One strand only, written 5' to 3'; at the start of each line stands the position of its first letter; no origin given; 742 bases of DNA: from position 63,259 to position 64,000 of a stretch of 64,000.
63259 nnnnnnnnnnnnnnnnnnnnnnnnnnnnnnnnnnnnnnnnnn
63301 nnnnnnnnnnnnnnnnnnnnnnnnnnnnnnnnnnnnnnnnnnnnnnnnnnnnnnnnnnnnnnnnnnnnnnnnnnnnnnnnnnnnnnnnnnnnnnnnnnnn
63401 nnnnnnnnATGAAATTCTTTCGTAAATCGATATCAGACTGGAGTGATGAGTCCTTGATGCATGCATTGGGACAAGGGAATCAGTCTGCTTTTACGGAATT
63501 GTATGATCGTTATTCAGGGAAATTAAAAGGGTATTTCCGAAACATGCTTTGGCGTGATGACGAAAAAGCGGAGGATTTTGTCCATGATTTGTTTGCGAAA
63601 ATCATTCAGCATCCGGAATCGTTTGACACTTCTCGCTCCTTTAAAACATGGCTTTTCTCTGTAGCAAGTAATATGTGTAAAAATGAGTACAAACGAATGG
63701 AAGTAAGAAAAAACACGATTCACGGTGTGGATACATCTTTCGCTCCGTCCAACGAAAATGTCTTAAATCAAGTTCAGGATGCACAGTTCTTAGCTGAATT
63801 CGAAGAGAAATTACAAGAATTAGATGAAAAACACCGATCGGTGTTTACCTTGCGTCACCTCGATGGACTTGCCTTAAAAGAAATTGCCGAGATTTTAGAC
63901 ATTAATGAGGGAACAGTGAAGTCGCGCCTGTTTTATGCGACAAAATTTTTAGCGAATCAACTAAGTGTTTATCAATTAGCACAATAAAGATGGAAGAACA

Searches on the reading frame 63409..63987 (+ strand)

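Call 3: search_protein_families(library=pfam, proteins=[window:63409-63987:+], max_evalue=1)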
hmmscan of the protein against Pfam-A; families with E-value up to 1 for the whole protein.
window:63409-63987:+ (192 aa): 12 families
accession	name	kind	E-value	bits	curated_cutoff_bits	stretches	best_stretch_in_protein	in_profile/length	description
PF08281.18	Sigma70_r4_2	-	5.3e-14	52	25.7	1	130-177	3-50/54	Sigma-70, region 4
PF04542.20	Sigma70_r2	-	2.2e-12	47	24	1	31-96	1-67/71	Sigma-70 region 2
PF04545.22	Sigma70_r4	-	9.5e-12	44.7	24.1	1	135-178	2-45/50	Sigma-70, region 4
PF07638.17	Sigma70_ECF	-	2.3e-09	37.8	21.1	1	16-186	7-184/185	ECF sigma factor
PF22029.2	PhyR_sigma2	-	0.00034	21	27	1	47-85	15-53/55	Sigma2 domain of PhyR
PF00196.25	GerE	-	0.0085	16.1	23.5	1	151-172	15-36/57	Bacterial regulatory proteins, luxR family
PF06530.18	Phage_antitermQ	-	0.011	16.1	26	1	124-188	49-113/118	Phage antitermination protein Q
PF13384.12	HTH_23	-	0.048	13.9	24.6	1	148-171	12-35/50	Homeodomain-like domain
PF04297.20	UPF0122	-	0.079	13.6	22.7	1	138-181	18-61/101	Putative helix-turn-helix protein, YlxM / p13 like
PF22167.2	PH0730-like_N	-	0.084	13.5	30.2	1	156-173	18-35/60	PH0730-like, N-terminal domain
PF04552.19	Sigma54_DBD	-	0.1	12.7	22.8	1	148-190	44-84/160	Sigma-54, DNA binding domain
PF02650.20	HTH_WhiA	-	0.17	12.7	27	1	119-172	20-71/84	WhiA C-terminal HTH domain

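Call 4: search_protein_families(library=ncbifam, proteins=[window:63409-63987:+], max_evalue=1)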
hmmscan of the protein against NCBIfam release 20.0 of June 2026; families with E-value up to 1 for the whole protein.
window:63409-63987:+ (192 aa): 104 families (the best 25 are shown)
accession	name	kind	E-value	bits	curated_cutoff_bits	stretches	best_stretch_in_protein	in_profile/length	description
NF009166.1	PRK12513.1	equivalog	5.1e-34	117.7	206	1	9-189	5-190/193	RNA polymerase sigma factor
TIGR02937.1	sigma70-ECF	superfamily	2.2e-31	108.7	42.9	1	27-185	2-165/165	sigma-70 family RNA polymerase sigma factor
TIGR02985.1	Sig70_bacteroi1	subfamily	2.5e-29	102.6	126.4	1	27-185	2-162/162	RNA polymerase sigma-70 factor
NF009171.0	PRK12518.1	equivalog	3.4e-29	102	208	1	8-183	9-182/191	RNA polymerase sigma factor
NF007216.0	PRK09638.1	equivalog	1.1e-27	97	194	1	13-186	5-175/180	RNA polymerase sigma factor SigY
NF007227.0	PRK09645.1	subfamily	1.4e-26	93.5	202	1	22-187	9-172/177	sigma-70 family RNA polymerase sigma factor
NF008888.0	PRK11922.1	equivalog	3e-25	89.2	204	1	7-186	11-197/231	RNA polymerase sigma factor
NF007223.0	PRK09641.1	equivalog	3.4e-24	85.7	209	1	16-185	8-184/187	RNA polymerase sigma factor SigW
TIGR02952.1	Sig70_famx2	equivalog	3.2e-23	82.5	206.45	1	21-185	6-170/170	ECF subfamily RNA polymerase sigma factor, BldN family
NF009168.0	PRK12515.1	subfamily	6.3e-23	81.2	236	1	11-186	7-180/189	RNA polymerase sigma factor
NF058625.1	sigma_PG0214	equivalog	1.1e-21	77.3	130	1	26-185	4-161/170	GFO_1088 family ECF-type sigma factor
TIGR02950.1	SigM_subfam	subfamily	2.5e-21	76.2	147.95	1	29-183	3-156/159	RNA polymerase sigma factor, SigM family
NF007225.0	PRK09643.1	equivalog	5.9e-21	75.1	190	1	7-187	8-184/204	RNA polymerase sigma factor SigM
TIGR02948.1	SigW_bacill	equivalog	6.3e-21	75.3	243.1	1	15-185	7-184/187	RNA polymerase sigma factor SigW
NF009195.0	PRK12543.1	subfamily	2.6e-20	72.7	197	1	14-187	8-180/192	RNA polymerase sigma factor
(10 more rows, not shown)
